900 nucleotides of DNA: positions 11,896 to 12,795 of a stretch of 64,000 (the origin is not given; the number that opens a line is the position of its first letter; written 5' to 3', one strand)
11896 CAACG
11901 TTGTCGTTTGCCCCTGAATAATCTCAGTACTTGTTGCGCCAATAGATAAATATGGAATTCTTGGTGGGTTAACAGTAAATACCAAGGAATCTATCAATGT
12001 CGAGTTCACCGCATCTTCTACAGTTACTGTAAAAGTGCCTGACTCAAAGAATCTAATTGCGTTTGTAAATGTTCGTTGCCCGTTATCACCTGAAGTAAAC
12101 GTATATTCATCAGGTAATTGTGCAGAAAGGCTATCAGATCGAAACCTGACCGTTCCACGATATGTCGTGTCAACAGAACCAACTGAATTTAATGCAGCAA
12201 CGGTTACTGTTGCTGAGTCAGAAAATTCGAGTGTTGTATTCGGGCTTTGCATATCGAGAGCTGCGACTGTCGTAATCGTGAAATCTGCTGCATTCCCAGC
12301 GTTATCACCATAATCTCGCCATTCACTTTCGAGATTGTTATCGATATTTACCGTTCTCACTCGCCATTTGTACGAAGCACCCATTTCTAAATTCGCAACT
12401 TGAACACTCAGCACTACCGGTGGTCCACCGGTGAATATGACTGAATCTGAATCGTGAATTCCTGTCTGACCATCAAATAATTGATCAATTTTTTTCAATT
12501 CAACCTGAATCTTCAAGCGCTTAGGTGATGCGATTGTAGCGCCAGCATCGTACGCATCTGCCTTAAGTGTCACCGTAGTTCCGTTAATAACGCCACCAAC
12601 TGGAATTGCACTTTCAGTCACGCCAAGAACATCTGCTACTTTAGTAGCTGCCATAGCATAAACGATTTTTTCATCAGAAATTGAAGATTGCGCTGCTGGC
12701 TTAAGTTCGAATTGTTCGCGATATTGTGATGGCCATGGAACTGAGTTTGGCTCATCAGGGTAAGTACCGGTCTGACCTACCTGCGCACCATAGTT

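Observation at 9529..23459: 13-kb gene for a 4318-aa multi-domain surface protein, ATGA-coupled to an upstream polytopic membrane protein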

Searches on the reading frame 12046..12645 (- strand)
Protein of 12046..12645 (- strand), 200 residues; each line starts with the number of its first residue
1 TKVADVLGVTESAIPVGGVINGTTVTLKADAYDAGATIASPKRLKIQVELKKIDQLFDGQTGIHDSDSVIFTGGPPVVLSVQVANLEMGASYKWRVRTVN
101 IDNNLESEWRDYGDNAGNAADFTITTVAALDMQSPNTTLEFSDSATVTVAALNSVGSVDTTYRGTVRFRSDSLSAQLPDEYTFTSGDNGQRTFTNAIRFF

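Call 38: search_protein_families(library=pfam, proteins=[window:12046-12645:-], max_evalue=1)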
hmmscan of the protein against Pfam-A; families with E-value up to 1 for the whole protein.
window:12046-12645:- (200 aa): 3 families
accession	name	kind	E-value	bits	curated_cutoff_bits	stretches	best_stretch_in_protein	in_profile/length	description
PF13728.12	TraF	-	0.019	15.2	23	1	88-135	154-201/224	F plasmid transfer operon protein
PF08961.15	NRBF2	-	0.07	13.1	36.8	1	103-141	153-192/200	Nuclear receptor-binding factor 2, autophagy regulator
PF00041.27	fn3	-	0.072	13.7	25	1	80-102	50-72/84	Fibronectin type III domain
